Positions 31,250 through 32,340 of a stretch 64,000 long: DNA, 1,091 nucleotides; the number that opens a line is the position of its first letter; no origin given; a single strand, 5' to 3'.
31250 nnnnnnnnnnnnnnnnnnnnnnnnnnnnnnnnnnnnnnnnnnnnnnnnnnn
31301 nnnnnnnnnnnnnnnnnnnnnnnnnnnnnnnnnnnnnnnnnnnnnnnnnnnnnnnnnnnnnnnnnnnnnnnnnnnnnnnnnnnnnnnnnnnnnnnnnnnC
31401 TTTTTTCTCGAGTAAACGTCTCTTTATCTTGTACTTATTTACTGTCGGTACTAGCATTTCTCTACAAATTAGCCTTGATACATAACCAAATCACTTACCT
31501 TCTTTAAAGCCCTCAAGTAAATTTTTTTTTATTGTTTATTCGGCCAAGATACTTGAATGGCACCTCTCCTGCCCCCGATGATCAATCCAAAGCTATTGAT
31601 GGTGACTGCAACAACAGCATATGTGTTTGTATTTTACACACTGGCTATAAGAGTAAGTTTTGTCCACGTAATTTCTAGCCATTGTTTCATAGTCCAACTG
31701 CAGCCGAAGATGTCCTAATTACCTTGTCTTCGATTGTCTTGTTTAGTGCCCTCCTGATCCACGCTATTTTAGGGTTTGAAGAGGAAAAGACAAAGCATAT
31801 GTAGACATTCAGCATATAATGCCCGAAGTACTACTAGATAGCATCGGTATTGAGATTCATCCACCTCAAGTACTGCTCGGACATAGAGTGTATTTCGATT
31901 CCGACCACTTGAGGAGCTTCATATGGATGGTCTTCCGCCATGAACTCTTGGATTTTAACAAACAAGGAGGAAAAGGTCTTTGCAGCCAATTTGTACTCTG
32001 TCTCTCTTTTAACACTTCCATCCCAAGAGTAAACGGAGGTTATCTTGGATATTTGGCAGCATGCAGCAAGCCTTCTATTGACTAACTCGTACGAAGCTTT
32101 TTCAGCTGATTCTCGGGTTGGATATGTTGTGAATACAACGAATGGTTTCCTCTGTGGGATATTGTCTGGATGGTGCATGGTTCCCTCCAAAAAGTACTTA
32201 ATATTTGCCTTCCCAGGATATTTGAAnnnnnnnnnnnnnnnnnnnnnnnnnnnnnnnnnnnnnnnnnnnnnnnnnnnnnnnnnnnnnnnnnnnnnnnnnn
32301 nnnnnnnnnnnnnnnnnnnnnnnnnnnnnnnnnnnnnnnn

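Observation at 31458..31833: Unannotated 375-bp gap contains a small ORF with a canonical GTAAGT...AG mini-intron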

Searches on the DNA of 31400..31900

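Call 85: search_rna_families(source=window, start=31400, end=31900, threshold=evalue, max_evalue=1)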
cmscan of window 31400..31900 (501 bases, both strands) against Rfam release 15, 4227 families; matches with E-value up to 1: 0.
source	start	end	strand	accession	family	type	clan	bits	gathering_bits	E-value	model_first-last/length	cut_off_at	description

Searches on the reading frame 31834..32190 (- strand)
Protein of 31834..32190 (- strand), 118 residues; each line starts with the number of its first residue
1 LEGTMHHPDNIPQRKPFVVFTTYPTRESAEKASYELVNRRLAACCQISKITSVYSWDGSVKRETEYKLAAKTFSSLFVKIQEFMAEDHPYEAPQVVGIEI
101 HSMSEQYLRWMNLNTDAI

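Call 49: search_protein_families(library=pfam, proteins=[window:31834-32190:-], max_evalue=10)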
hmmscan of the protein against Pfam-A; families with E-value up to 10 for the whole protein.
window:31834-32190:- (118 aa): 1 family
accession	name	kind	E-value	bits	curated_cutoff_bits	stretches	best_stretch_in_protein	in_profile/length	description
PF03091.20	CutA1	-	1.1e-29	102.6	22.4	1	18-112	2-97/99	CutA1 divalent ion tolerance protein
